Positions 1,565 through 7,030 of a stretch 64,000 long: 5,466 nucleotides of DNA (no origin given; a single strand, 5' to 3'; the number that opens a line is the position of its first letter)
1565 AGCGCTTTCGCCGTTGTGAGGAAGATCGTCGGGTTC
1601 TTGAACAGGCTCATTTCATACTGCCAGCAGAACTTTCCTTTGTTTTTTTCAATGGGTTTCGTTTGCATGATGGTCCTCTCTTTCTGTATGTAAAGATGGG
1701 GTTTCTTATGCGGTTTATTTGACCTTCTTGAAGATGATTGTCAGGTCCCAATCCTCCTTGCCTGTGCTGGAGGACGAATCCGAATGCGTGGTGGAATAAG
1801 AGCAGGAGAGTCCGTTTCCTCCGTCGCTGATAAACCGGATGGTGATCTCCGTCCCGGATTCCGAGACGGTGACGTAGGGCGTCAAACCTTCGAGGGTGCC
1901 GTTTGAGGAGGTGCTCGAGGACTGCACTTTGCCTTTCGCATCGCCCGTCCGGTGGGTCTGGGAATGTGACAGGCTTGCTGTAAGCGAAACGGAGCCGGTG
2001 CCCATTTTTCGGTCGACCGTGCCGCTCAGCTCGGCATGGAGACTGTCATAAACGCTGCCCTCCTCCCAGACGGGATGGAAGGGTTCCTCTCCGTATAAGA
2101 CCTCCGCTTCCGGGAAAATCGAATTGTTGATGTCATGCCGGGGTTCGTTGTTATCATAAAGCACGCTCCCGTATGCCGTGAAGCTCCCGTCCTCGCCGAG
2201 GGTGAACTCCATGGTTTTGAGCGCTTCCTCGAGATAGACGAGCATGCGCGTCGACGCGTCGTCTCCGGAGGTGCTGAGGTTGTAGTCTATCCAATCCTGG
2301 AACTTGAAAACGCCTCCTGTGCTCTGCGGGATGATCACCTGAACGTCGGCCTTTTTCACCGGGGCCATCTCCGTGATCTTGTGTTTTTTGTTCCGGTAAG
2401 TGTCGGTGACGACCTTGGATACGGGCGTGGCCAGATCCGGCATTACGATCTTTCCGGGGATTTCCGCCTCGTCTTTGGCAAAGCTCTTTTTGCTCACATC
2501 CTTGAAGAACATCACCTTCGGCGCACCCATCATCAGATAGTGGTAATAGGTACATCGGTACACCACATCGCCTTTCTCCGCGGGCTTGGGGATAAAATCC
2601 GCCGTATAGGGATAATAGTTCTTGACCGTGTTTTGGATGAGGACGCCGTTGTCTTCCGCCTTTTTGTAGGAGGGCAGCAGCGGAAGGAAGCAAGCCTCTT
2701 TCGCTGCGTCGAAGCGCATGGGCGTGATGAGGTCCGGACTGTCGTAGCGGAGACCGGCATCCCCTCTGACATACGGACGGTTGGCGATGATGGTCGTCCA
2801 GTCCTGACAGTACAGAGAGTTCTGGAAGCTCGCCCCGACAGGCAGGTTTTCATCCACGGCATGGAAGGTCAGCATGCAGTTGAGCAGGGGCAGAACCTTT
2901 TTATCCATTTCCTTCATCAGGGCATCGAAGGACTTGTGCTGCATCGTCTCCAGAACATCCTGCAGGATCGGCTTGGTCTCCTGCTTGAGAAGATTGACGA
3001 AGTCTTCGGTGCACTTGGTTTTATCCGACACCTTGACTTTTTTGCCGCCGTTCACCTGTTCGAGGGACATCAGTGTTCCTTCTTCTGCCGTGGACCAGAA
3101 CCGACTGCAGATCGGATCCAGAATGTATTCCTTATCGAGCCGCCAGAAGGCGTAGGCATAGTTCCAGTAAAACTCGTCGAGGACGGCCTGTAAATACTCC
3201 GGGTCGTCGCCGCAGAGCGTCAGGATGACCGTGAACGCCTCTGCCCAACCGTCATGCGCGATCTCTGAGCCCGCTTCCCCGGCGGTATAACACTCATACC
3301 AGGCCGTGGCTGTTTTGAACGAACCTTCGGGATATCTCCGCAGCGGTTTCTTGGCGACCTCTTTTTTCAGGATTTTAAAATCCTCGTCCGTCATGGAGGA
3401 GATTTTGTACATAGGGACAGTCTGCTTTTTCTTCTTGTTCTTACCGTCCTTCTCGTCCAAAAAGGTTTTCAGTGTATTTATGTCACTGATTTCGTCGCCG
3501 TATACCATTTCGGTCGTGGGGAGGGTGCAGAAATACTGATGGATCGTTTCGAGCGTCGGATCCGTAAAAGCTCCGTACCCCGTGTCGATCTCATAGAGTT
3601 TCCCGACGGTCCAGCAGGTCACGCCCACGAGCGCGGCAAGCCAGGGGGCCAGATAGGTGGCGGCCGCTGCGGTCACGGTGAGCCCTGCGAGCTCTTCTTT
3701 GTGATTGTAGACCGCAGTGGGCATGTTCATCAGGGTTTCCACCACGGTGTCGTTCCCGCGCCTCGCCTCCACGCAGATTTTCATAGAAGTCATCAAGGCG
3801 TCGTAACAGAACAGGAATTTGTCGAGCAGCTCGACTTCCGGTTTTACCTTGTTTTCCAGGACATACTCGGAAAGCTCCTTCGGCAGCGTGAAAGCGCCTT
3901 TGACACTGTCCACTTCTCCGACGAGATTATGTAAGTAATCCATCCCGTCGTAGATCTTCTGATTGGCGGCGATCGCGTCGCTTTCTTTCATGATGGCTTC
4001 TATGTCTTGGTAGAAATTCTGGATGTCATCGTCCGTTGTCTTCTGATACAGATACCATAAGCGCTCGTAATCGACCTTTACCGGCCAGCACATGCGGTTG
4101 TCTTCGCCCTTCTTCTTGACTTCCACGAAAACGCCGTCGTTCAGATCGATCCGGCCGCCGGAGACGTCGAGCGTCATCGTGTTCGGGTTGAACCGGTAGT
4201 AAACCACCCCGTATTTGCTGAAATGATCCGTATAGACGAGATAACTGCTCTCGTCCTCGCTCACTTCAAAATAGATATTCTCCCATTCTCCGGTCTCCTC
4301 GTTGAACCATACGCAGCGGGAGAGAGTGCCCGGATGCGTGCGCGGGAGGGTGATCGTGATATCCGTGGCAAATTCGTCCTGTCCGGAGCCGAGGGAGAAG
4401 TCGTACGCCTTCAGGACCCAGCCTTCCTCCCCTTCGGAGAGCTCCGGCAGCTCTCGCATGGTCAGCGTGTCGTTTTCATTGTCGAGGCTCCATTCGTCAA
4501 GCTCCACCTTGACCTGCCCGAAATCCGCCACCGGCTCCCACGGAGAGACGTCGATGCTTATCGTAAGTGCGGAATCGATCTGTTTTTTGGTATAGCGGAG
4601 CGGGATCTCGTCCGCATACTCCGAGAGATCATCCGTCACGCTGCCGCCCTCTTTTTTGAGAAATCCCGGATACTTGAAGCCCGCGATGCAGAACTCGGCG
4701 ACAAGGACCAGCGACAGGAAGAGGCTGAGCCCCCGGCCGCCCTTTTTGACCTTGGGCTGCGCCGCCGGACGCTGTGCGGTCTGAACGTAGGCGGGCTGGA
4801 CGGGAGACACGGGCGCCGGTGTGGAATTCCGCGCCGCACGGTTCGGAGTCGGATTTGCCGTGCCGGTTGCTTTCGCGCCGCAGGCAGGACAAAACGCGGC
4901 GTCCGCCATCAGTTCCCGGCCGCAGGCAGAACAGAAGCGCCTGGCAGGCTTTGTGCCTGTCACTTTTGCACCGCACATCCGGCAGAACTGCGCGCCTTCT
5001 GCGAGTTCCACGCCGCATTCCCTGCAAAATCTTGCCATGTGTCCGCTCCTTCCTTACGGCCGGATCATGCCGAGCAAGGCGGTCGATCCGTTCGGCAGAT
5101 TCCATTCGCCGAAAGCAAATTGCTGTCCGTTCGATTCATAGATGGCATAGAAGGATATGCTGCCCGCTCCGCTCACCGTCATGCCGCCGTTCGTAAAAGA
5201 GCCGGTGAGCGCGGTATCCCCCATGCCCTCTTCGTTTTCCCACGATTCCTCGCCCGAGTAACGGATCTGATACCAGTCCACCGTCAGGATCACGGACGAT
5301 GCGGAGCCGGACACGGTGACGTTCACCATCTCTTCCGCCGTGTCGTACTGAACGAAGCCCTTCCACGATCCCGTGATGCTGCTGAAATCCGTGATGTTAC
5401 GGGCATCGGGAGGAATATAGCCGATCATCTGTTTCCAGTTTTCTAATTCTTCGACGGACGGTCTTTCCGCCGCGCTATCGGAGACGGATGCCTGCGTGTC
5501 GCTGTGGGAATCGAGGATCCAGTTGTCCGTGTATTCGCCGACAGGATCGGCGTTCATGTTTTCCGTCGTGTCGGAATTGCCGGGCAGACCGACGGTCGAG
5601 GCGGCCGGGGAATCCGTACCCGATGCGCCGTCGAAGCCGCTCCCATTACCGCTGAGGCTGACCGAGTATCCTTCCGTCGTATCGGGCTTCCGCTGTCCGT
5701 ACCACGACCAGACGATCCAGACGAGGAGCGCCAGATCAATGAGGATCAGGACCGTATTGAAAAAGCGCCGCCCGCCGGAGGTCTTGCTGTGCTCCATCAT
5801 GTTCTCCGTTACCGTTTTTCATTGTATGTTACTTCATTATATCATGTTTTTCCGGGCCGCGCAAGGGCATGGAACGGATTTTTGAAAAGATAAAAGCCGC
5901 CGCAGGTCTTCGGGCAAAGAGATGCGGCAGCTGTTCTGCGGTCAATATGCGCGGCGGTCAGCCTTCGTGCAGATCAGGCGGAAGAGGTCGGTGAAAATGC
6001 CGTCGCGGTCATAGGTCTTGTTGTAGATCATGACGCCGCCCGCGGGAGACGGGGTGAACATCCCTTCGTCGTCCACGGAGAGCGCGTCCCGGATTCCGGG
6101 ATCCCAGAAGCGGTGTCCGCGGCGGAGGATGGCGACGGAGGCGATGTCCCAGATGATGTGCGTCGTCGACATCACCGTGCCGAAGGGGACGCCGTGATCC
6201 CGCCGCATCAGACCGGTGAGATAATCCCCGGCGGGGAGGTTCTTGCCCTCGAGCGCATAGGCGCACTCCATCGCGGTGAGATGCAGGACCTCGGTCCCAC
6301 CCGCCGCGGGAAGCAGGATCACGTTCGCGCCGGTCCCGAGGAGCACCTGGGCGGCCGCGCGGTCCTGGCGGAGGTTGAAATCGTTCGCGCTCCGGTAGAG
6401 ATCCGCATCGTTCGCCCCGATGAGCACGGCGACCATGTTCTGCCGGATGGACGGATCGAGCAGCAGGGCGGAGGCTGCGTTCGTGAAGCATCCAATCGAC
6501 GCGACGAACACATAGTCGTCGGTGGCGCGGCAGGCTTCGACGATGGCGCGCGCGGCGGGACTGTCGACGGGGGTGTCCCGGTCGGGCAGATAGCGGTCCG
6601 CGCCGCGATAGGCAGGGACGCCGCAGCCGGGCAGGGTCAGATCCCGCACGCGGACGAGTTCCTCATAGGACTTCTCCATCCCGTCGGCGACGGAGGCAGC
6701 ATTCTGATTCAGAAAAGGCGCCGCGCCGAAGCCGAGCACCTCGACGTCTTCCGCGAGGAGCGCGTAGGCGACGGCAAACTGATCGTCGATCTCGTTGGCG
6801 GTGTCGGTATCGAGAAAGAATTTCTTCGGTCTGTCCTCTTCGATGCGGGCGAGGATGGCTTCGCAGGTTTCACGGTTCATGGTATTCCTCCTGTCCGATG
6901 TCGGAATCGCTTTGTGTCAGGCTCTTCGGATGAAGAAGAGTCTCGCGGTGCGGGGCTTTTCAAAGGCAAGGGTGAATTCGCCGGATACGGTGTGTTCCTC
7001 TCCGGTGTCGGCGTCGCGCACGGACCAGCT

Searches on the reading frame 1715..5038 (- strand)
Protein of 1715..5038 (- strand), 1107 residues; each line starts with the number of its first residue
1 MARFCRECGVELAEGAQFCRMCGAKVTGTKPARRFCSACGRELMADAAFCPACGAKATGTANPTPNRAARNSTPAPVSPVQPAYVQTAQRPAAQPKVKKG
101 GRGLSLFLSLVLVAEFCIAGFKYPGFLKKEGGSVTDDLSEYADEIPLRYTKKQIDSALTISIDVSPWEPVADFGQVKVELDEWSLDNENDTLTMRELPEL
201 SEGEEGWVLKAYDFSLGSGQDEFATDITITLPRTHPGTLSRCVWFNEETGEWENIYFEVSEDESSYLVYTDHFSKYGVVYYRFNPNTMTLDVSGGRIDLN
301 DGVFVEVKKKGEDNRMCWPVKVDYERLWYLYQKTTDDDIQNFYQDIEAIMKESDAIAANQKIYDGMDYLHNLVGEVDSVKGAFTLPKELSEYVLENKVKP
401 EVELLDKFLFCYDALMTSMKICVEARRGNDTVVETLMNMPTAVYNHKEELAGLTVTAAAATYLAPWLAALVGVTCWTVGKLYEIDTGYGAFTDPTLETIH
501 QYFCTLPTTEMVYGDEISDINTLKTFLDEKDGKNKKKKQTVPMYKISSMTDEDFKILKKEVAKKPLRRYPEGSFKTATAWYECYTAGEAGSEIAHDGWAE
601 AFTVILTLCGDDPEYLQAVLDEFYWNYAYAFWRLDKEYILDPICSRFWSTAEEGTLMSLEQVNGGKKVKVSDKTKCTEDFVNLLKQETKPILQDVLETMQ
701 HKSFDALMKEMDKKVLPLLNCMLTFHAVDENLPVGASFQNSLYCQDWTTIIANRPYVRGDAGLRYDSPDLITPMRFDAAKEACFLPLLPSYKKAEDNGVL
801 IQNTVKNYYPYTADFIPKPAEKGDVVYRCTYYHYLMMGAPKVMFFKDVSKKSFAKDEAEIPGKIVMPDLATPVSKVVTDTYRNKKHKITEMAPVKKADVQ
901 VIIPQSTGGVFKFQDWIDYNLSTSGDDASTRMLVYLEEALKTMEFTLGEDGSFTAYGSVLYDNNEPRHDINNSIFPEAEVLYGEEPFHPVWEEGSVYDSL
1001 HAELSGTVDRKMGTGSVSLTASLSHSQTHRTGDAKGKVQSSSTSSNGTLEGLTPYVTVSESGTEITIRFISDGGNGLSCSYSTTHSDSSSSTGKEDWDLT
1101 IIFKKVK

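Call 39: search_protein_families(library=pfam, proteins=[window:1715-5038:-], max_evalue=0.001)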
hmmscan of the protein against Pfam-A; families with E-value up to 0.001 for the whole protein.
window:1715-5038:- (1107 aa): 4 families
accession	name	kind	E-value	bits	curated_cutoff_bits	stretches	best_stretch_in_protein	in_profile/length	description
PF13240.11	Zn_Ribbon_1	-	1.7e-12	47.1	25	2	4-26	1-23/23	zinc-ribbon domain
PF12773.13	DZR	-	2.5e-09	37.6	27.3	1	5-54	1-45/45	Double zinc ribbon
PF13248.11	Zn_ribbon_3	-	7.6e-06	25.7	27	0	36-56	5-25/26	zinc-ribbon domain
PF24460.1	DUF7575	-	0.00027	20.7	28.5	0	36-55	6-25/28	Domain of unknown function (DUF7575)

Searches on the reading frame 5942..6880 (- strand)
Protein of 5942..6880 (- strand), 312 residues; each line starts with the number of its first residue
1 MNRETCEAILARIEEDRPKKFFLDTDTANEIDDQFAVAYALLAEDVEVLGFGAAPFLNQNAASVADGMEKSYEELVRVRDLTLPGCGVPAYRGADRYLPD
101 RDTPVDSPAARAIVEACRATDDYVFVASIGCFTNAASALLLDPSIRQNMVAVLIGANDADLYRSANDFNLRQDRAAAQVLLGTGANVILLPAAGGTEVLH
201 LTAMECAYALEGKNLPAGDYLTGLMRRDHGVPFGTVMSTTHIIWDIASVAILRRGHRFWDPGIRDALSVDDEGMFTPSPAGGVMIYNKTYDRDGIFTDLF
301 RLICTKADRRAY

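Call 39: search_protein_families(library=pfam, proteins=[window:5942-6880:-], max_evalue=0.001)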
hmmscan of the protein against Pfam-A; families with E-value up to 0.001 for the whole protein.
window:5942-6880:- (312 aa): 1 family
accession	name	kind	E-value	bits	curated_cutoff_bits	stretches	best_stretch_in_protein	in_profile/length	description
PF01156.24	IU_nuc_hydro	-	5.9e-14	52.9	34.2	1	22-205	2-198/297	Inosine-uridine preferring nucleoside hydrolase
